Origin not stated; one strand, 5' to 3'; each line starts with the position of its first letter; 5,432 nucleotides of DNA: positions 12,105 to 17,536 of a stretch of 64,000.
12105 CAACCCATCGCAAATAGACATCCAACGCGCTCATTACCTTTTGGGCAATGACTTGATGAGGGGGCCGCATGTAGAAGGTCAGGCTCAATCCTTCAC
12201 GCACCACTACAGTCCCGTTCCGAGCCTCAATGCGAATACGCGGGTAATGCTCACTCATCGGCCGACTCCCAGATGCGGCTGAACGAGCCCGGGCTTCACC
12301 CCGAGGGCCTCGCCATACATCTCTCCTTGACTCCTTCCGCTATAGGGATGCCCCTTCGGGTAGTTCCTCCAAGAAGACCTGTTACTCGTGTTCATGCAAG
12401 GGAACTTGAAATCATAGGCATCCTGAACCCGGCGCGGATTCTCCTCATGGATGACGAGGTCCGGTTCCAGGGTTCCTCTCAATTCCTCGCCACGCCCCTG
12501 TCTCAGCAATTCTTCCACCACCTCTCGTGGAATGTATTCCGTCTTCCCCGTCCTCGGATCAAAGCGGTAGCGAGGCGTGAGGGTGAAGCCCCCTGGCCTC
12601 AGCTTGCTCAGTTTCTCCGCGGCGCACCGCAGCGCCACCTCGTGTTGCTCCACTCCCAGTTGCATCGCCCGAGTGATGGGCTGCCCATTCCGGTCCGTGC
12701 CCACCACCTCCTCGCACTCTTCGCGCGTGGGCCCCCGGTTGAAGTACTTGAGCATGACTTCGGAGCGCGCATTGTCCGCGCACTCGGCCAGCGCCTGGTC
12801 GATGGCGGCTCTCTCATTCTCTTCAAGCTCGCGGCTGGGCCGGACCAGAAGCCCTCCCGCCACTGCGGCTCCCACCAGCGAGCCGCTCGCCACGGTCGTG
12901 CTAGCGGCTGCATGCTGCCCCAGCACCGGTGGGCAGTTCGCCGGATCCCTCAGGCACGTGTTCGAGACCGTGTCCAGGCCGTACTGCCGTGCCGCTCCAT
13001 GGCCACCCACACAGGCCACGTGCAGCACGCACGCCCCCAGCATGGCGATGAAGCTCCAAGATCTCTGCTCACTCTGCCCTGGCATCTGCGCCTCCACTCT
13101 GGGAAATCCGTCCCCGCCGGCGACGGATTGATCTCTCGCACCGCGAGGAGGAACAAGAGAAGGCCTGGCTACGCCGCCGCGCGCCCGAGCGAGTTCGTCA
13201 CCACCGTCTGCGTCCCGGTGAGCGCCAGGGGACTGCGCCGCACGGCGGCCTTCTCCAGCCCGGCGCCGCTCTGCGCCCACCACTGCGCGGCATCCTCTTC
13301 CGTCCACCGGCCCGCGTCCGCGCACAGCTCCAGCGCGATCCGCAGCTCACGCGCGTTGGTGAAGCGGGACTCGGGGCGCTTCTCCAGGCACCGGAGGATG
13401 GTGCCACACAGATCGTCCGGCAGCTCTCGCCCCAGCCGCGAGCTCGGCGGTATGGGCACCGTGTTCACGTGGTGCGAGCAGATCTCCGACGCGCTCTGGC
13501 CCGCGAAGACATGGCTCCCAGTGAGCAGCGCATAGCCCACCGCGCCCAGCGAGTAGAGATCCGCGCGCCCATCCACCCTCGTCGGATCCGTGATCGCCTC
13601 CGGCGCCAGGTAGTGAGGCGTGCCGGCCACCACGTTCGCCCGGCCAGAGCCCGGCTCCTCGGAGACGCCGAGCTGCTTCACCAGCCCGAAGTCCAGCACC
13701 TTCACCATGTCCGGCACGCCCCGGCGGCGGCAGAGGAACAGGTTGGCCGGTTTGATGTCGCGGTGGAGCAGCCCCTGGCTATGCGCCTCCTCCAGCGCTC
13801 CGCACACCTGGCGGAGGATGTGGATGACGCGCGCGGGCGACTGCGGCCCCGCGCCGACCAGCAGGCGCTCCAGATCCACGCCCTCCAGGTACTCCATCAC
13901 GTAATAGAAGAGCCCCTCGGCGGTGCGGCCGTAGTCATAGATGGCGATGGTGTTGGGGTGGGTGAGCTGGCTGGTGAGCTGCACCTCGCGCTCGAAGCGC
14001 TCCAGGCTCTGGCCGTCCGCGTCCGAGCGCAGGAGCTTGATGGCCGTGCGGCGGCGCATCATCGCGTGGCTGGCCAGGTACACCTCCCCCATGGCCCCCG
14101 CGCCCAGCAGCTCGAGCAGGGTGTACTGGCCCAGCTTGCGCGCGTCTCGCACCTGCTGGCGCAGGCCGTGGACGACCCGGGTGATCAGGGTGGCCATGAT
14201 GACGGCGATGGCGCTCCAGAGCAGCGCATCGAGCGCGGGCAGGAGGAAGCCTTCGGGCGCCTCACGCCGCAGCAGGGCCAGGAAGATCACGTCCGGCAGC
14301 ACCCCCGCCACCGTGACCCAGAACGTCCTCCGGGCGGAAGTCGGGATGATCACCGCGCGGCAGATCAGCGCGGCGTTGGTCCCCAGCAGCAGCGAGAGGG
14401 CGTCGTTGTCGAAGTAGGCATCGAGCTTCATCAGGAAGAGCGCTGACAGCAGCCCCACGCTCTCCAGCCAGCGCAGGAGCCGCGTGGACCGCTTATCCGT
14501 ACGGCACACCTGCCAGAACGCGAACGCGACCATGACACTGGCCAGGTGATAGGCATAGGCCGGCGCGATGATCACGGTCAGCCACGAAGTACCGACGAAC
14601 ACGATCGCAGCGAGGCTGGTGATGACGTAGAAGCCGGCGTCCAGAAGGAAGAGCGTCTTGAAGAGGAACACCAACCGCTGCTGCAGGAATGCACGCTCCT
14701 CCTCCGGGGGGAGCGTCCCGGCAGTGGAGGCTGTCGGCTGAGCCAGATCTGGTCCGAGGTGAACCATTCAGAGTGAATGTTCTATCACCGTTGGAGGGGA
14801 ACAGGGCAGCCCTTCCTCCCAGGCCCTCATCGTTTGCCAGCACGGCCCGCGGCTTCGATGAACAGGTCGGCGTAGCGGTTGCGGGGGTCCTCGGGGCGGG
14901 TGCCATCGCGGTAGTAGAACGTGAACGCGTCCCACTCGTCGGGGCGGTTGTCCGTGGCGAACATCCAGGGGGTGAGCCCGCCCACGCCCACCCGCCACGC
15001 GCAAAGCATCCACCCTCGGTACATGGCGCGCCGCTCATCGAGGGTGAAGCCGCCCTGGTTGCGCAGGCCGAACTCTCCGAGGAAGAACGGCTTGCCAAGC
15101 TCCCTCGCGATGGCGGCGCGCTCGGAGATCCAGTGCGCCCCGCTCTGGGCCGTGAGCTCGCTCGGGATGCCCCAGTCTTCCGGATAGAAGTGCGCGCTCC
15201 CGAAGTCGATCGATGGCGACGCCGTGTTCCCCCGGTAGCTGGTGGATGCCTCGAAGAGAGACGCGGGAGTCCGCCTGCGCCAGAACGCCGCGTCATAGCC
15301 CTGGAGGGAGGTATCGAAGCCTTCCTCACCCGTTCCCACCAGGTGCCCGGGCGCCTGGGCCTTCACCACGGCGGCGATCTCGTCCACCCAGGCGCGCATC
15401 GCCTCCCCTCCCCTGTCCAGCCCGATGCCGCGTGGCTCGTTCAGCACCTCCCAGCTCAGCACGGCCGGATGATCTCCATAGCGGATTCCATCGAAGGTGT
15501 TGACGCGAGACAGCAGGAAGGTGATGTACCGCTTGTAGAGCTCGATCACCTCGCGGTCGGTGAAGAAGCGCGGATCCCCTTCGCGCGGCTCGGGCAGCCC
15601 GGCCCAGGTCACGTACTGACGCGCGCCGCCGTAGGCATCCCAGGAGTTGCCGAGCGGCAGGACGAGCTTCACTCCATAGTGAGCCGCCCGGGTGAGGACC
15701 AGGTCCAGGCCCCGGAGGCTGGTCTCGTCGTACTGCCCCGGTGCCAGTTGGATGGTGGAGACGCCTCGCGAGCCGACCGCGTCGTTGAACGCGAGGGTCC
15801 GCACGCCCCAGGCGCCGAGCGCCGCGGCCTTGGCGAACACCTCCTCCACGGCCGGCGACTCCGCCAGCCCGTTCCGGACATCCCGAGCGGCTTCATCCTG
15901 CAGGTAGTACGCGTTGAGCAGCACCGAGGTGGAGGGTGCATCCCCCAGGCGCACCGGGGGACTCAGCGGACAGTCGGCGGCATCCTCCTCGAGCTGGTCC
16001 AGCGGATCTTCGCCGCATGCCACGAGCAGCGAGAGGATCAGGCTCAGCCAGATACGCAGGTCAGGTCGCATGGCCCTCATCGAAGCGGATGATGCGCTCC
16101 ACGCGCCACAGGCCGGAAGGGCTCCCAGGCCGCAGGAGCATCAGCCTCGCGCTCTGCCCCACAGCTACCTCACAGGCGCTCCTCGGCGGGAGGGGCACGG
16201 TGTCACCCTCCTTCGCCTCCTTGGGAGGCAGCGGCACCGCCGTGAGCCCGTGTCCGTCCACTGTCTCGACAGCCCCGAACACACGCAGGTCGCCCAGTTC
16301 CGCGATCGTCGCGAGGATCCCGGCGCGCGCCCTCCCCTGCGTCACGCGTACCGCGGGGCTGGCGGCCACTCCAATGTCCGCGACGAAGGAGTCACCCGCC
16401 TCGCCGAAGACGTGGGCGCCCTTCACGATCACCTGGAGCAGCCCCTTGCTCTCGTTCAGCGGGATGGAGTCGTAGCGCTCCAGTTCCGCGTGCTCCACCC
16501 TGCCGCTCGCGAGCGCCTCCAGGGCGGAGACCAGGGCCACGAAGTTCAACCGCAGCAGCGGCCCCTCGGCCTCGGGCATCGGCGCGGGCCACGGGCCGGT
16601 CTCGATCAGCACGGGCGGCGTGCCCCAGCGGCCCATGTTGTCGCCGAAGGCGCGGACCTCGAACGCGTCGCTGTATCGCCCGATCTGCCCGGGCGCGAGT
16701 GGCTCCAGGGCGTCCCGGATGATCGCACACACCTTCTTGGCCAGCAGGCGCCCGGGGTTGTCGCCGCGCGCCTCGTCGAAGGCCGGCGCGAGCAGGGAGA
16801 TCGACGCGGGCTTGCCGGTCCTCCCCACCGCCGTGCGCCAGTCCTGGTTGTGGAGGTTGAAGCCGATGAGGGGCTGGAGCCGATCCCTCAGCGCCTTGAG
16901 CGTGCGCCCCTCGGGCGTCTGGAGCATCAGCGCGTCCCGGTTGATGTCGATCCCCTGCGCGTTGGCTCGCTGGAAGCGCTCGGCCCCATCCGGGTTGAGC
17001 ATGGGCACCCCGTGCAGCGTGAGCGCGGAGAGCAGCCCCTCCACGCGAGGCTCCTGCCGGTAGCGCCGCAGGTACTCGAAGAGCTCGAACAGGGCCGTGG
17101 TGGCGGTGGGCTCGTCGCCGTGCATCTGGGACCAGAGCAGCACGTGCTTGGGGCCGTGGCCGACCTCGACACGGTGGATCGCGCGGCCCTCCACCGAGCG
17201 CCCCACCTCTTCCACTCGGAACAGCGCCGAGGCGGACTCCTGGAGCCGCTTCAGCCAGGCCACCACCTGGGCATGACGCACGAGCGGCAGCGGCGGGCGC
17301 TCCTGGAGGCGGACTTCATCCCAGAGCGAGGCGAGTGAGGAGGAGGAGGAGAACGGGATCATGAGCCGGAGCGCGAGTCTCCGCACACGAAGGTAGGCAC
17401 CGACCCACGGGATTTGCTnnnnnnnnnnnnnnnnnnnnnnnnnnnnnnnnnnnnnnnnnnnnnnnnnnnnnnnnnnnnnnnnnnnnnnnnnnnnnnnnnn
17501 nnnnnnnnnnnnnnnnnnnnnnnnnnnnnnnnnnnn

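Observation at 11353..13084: Low-GC secreted-protein/immunity-like gene pair that overlaps the 3' end of hutH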

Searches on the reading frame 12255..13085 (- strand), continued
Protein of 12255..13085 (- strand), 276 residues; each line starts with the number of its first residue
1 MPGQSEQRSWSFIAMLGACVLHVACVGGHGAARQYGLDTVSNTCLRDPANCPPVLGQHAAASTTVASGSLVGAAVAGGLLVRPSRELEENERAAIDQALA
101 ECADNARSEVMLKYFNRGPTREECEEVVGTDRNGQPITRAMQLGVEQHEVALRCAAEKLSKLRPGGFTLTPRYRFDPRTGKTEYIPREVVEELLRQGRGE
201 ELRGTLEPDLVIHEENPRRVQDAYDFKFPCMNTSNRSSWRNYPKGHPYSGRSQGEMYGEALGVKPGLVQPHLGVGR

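Call 84: search_protein_families(library=ncbifam, proteins=[P0256, P0274], max_evalue=0.01)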
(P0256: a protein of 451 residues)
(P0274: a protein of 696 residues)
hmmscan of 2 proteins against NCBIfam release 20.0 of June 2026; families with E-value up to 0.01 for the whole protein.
P0256 (451 aa): 1 family
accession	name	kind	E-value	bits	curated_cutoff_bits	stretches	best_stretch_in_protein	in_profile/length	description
TIGR02269.1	TIGR02269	equivalog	4.7e-26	91.6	85.75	1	45-233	26-203/209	SitA6 family polymorphic toxin lipoprotein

P0274 (696 aa): 0 families

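Call 88: find_related_loci(query=A1, collection=viral_contigs, flank=8000)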
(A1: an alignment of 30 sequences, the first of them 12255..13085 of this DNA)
Query A1 (276 aa) in viral_contigs; peptide patterns used: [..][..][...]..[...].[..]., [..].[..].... (x = any residue, [..] = any of these).
27 stretches matched a pattern, but none encodes a relative of the query by tblastn (E <= 1e-3).

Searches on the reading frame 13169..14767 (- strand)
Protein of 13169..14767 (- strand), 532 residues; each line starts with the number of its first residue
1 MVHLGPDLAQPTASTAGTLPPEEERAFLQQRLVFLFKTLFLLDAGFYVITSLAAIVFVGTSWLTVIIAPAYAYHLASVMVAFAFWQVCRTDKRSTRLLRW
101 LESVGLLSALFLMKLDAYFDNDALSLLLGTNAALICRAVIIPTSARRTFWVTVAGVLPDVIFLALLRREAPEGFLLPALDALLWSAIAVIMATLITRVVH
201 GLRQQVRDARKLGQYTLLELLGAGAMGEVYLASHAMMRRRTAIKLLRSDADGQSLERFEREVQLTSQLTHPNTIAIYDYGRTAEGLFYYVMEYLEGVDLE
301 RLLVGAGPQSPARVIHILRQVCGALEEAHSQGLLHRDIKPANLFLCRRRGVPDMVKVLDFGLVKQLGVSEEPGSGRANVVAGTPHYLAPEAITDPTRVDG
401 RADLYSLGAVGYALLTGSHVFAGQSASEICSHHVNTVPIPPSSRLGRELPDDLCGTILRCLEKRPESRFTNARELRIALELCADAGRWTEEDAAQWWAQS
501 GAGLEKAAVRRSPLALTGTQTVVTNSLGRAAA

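Call 8: search_protein_families(library=ncbifam, proteins=[window:13169-14767:-], max_evalue=0.1)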
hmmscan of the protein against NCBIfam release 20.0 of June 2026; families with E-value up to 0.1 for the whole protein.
window:13169-14767:- (532 aa): 14 families
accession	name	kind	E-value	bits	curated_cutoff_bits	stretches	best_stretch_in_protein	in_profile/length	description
NF033483.0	PknB_PASTA_kin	equivalog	3.8e-70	237.5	450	1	213-493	7-279/563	Stk1 family PASTA domain-containing Ser/Thr kinase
NF052427.1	StpK7MSMEG_1200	equivalog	3e-45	154.8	900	1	208-524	2-308/601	serine/threonine protein kinase StpK7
NF047741.1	antiphage_MADS6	equivalog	4.3e-43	147.7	460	2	315-490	302-468/612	methylation-associated defense system protein kinase MAD6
TIGR03903.1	TOMM_kin_cyc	equivalog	1.7e-42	145.4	705.75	1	239-492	4-260/1267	TOMM system kinase/cyclase fusion protein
NF009651.0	PRK13184.1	equivalog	6.3e-36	123.7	839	1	213-491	2-300/932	serine/threonine-protein kinase PknD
NF053615.1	SerThrKinAfsKStmc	equivalog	6.5e-29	101.1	1300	1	207-486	7-273/809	protein serine/threonine kinase AfsK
NF038150.1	lanthi_synth_IV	equivalog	7.7e-19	67.5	650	1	215-491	191-466/851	class IV lanthionine synthetase LanL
NF033442.0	BREX_PglW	equivalog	2.7e-18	65.1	990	1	201-484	193-488/1391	BREX system serine/threonine kinase PglW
NF058632.1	SerThrKinPrkT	equivalog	2e-12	46.8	280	1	214-362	22-164/322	serine/threonine protein kinase PrkT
NF038151.1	lanthi_synth_III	equivalog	1.2e-10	40.4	575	1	209-421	217-429/833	class III lanthionine synthetase LanKC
NF043056.1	T4SS_LegK1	equivalog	1.2e-09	37.3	550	1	288-410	155-279/516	Dot/Icm T4SS effector kinase LegK1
TIGR03724.2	arch_bud32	equivalog_domain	0.0002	20.9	125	1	255-370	37-138/193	KEOPS complex kinase/ATPase Bud32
NF007174.0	PRK09605.1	equivalog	0.00052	18.6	447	1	231-370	355-480/535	bifunctional N(6)-L-threonylcarbamoyladenine synthase/serine/threonine protein kinase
NF011464.0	PRK14879.1-7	equivalog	0.075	12.7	246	0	289-363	83-149/221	Kae1-associated kinase Bud32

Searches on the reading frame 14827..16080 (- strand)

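Call 34: search_protein_families(library=pfam, proteins=[window:14827-16080:-], max_evalue=0.001)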
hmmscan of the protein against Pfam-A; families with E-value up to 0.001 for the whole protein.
window:14827-16080:- (417 aa): 1 family
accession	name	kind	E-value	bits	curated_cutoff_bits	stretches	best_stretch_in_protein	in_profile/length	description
PF00150.24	Cellulase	-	6.7e-08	32.8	23.5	1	200-353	115-252/272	Cellulase (glycosyl hydrolase family 5)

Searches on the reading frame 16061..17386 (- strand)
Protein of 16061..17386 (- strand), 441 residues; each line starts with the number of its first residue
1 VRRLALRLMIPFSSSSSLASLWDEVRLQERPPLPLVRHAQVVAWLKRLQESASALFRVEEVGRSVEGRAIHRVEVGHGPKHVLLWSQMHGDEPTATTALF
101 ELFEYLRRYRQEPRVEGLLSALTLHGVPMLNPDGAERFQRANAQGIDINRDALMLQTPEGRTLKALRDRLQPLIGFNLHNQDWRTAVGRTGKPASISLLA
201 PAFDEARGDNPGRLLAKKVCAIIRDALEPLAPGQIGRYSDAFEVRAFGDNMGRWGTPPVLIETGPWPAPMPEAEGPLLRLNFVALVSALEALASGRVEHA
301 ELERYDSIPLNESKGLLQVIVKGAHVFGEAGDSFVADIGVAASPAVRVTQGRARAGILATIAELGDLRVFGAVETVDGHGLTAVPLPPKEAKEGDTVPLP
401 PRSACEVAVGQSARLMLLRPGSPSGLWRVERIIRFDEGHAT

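Call 34: search_protein_families(library=pfam, proteins=[window:16061-17386:-], max_evalue=0.001)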
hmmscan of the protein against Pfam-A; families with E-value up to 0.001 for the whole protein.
window:16061-17386:- (441 aa): 1 family
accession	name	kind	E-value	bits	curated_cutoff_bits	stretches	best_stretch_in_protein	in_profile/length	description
PF00246.29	Peptidase_M14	-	6.9e-20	72.3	21.6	1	42-151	2-132/286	Zinc carboxypeptidase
